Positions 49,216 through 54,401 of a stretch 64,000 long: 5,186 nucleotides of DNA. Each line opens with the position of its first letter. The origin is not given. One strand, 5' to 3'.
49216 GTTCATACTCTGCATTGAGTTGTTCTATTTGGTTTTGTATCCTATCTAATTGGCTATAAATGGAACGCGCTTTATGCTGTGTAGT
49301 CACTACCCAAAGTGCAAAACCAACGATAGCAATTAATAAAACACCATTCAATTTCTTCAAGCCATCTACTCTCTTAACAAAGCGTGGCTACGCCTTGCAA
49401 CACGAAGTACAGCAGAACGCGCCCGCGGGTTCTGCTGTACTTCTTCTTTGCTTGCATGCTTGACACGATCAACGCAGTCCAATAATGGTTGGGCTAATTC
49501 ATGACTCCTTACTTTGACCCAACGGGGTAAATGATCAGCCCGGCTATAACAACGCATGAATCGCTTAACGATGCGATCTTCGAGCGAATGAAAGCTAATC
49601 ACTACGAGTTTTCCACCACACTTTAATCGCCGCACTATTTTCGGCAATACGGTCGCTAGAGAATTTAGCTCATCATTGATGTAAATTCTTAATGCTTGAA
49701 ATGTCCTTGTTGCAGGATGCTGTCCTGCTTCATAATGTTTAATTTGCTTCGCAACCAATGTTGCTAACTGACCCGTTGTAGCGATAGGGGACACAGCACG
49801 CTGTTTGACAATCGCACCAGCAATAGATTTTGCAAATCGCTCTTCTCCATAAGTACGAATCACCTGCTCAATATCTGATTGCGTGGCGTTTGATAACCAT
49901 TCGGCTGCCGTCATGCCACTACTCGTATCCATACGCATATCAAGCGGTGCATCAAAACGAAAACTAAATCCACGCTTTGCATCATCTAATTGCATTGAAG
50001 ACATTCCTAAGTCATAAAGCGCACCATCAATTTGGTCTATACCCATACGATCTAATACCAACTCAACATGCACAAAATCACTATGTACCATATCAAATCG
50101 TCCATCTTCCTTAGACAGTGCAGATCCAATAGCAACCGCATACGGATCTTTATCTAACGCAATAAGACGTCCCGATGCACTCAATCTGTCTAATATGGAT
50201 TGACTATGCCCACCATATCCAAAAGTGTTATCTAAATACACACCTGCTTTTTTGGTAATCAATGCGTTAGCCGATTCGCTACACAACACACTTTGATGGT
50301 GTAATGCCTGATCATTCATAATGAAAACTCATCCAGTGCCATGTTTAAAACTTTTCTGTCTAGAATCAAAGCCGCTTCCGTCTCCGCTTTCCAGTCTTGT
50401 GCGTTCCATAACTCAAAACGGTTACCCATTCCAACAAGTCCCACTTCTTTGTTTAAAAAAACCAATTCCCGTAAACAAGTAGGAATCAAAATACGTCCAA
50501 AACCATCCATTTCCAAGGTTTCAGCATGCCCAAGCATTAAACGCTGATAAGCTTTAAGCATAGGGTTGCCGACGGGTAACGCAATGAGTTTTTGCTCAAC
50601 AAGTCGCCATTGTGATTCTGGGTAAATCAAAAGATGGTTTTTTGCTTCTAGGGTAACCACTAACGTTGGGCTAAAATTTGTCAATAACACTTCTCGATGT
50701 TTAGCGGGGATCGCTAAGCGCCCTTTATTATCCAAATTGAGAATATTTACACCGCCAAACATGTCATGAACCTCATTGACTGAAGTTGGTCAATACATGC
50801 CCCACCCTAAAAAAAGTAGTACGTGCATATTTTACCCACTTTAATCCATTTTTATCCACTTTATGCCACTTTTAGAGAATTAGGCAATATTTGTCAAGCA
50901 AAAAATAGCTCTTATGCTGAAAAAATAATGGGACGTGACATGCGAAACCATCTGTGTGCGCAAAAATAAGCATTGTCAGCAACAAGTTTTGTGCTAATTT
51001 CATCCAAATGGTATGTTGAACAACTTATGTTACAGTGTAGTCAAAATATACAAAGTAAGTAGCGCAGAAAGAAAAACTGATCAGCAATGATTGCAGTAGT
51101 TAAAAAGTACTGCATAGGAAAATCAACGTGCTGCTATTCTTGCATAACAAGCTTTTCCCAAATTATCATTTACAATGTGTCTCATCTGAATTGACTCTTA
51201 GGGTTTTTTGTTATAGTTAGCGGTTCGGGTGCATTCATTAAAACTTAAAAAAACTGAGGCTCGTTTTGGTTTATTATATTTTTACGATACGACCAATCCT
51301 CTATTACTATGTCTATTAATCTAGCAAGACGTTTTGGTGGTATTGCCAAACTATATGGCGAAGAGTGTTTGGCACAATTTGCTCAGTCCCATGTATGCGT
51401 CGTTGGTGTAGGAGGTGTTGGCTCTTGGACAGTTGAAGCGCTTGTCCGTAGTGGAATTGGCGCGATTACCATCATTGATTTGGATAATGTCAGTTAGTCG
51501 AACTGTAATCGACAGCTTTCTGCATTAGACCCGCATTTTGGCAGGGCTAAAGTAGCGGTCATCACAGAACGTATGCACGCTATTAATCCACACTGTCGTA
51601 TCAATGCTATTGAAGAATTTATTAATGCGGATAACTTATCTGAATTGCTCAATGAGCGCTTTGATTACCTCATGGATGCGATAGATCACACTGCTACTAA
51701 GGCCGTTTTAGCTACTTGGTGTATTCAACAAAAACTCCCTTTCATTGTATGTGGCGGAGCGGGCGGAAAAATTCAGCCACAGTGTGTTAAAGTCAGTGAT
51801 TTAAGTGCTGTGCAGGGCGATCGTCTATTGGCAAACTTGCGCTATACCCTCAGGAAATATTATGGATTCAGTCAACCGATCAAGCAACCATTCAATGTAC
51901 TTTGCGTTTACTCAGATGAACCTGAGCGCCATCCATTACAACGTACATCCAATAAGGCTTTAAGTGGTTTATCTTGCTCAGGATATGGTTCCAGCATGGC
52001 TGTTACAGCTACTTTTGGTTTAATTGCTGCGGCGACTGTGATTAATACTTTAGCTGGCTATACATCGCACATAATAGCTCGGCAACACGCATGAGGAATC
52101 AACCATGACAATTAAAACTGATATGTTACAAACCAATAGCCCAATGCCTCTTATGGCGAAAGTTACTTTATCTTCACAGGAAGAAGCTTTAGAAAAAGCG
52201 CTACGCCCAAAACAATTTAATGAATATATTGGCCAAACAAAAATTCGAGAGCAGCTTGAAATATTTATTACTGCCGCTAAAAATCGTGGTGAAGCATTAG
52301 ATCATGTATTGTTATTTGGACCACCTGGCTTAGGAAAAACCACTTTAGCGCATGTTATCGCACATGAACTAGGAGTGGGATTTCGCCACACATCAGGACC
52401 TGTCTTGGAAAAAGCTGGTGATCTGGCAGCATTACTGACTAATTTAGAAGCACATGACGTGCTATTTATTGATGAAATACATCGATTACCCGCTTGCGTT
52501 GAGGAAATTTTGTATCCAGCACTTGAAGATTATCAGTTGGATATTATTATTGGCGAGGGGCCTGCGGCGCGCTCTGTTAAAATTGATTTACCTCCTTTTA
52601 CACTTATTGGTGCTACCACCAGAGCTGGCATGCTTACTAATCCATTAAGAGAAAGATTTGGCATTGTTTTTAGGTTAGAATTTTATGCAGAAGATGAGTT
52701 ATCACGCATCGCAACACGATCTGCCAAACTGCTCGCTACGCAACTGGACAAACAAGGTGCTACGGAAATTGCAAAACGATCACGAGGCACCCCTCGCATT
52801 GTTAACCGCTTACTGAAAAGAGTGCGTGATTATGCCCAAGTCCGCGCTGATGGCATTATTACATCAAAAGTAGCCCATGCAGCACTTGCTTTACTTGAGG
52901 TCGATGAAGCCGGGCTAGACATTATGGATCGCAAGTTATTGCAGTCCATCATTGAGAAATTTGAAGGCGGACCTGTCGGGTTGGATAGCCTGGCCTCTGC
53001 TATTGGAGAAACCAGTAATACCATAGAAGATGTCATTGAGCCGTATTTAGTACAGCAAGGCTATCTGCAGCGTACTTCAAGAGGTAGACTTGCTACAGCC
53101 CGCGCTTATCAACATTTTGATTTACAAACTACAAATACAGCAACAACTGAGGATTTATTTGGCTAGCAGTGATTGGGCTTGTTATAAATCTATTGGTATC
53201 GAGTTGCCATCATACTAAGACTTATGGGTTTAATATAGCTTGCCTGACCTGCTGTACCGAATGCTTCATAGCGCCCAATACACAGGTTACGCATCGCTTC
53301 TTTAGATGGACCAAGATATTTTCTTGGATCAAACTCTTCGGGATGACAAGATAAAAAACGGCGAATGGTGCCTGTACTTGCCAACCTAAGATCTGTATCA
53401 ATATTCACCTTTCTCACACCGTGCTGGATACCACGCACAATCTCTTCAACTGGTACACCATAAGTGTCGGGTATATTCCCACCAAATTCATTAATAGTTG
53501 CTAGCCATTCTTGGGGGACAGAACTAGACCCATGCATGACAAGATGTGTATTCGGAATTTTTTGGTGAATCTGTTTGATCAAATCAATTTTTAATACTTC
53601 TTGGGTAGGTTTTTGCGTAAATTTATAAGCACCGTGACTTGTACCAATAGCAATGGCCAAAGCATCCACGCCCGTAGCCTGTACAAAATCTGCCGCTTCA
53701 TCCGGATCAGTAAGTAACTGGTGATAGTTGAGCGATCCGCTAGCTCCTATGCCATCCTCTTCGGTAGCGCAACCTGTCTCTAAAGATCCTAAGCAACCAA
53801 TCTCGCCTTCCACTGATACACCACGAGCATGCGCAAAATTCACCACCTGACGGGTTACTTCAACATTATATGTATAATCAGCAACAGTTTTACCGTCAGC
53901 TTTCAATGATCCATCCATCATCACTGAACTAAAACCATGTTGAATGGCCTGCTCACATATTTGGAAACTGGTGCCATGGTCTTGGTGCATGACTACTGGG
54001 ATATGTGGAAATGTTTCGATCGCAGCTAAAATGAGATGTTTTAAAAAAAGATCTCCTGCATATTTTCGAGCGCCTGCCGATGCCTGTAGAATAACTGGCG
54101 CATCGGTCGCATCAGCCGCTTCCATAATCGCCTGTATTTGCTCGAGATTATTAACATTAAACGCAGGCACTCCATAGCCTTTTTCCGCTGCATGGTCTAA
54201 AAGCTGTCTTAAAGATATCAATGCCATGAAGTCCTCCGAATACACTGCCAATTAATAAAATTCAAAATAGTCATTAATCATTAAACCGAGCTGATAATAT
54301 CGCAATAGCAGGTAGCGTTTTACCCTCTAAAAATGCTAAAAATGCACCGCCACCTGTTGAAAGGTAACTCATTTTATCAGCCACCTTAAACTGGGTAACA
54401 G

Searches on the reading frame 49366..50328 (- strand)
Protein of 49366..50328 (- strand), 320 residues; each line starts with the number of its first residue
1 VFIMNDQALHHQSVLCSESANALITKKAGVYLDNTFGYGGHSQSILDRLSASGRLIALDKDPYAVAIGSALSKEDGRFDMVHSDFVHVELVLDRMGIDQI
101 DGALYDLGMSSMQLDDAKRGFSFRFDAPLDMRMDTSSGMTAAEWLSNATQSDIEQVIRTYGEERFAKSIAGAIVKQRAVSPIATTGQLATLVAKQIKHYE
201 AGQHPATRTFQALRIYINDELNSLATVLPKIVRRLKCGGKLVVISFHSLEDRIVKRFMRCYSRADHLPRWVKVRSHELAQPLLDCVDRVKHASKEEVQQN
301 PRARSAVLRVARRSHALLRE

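Call 47: search_protein_families(library=ncbifam, max_evalue=1e-30, proteins=[window:49366-50328:-])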
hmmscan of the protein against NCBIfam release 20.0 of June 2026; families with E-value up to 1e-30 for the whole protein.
window:49366-50328:- (320 aa): 1 family
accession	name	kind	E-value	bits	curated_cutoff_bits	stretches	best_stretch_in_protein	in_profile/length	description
TIGR00006.1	TIGR00006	equivalog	7.8e-103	344.1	154.3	1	6-313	4-309/310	16S rRNA (cytosine(1402)-N(4))-methyltransferase RsmH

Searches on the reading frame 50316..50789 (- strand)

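Call 47: search_protein_families(library=ncbifam, max_evalue=1e-30, proteins=[window:50316-50789:-])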
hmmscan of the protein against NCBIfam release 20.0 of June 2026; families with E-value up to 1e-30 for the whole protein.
window:50316-50789:- (157 aa): 1 family
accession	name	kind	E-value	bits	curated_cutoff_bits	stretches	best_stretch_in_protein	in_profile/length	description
TIGR00242.1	TIGR00242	equivalog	3.4e-33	114.6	98.35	1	10-141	1-129/144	division/cell wall cluster transcriptional repressor MraZ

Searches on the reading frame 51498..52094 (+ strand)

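Call 47: search_protein_families(library=ncbifam, max_evalue=1e-30, proteins=[window:51498-52094:+])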
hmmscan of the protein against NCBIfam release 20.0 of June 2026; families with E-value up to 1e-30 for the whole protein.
window:51498-52094:+ (198 aa): 1 family
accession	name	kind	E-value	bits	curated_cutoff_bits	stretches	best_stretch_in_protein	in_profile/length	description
NF011696.0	PRK15116.1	equivalog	1.9e-41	142.5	304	1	1-184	68-259/268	tRNA cyclic N6-threonylcarbamoyladenosine(37) synthase TcdA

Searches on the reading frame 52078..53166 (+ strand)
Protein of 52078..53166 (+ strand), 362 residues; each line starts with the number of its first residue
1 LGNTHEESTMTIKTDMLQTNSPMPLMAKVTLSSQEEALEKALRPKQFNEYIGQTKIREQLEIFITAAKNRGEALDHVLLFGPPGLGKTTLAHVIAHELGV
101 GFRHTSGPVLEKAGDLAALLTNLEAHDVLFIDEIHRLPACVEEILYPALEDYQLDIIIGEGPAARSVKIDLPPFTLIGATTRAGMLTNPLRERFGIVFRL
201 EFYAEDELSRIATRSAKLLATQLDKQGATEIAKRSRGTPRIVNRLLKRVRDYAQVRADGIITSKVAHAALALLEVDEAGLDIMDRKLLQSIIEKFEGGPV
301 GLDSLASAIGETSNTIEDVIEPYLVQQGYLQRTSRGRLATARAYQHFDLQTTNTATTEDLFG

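Call 80: search_protein_families(library=ncbifam, max_evalue=1e-40, proteins=[window:52078-53166:+])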
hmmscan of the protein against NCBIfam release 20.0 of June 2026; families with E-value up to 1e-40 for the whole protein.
window:52078-53166:+ (362 aa): 2 families
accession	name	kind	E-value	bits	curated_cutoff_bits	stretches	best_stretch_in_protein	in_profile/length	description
NF000868.0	PRK00080.1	equivalog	1.2e-158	527.3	282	1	31-351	8-328/330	Holliday junction branch migration DNA helicase RuvB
TIGR00635.1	ruvB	equivalog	1.1e-143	477.8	299.05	1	45-348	1-304/305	Holliday junction branch migration DNA helicase RuvB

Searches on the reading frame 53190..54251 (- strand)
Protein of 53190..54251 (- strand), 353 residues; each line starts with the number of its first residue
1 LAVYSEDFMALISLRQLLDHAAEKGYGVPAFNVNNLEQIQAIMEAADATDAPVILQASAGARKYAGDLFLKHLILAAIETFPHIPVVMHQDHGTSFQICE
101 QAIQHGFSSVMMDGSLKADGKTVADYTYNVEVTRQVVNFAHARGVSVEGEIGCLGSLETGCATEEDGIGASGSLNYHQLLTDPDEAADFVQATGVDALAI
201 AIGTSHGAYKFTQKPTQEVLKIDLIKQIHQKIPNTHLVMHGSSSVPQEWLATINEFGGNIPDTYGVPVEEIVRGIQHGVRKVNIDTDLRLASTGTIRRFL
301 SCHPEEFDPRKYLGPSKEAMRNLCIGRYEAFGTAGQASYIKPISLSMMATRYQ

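Call 80: search_protein_families(library=ncbifam, max_evalue=1e-40, proteins=[window:53190-54251:-])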
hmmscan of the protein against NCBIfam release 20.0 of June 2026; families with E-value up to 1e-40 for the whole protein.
window:53190-54251:- (353 aa): 17 families
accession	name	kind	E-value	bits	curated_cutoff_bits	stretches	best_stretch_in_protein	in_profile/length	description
TIGR01521.1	FruBisAldo_II_B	equivalog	6.8e-187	620.6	496.35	1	11-352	1-342/347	class II fructose-bisphosphate aldolase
NF005481.0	PRK07084.1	equivalog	2e-97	326.3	511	1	9-327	10-313/324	class II fructose-bisphosphate aldolase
TIGR00167.1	cbbA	subfamily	1.7e-94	316.5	215.6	1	9-337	1-290/290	ketose-bisphosphate aldolase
TIGR01859.1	fruc_bis_ald_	equivalog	1.4e-85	287.4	343.05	1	11-337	1-282/282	class II fructose-1,6-bisphosphate aldolase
NF009497.0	PRK12857.1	equivalog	2.3e-80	269.9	423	1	9-251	1-219/284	class II fructose-1,6-bisphosphate aldolase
NF004493.0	PRK05835.1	equivalog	2.3e-70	237.3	558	1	15-335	6-305/307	class II fructose-bisphosphate aldolase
NF006626.0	PRK09195.1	subfamily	3.5e-66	223.2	384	1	9-250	1-218/284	tagatose-bisphosphate aldolase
NF009374.0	PRK12737.1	subfamily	1.1e-65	221.5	383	1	9-250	1-218/284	tagatose-bisphosphate aldolase subunit GatY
NF006042.0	PRK08185.1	subfamily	8.2e-65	219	405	1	11-255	2-223/287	hypothetical protein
TIGR01858.1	tag_bisphos_ald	equivalog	1.3e-62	211.5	443.55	1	11-255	1-221/282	tagatose bisphosphate family class II aldolase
NF006376.0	PRK08610.1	equivalog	6.4e-62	209.9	527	1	9-250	1-219/286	class II fructose-bisphosphate aldolase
NF005823.0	PRK07709.1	equivalog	2.2e-57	195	545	1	9-337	1-285/285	class II fructose-bisphosphate aldolase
NF009375.0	PRK12738.1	equivalog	1e-49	169.3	542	0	9-257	1-225/286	tagatose-bisphosphate aldolase subunit KbaY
NF005590.0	PRK07315.1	equivalog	2.7e-49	168.1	443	1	9-251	1-219/293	class II fructose-bisphosphate aldolase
NF005284.0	PRK06801.1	equivalog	1e-44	153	406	1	9-248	1-217/286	ketose 1,6-bisphosphate aldolase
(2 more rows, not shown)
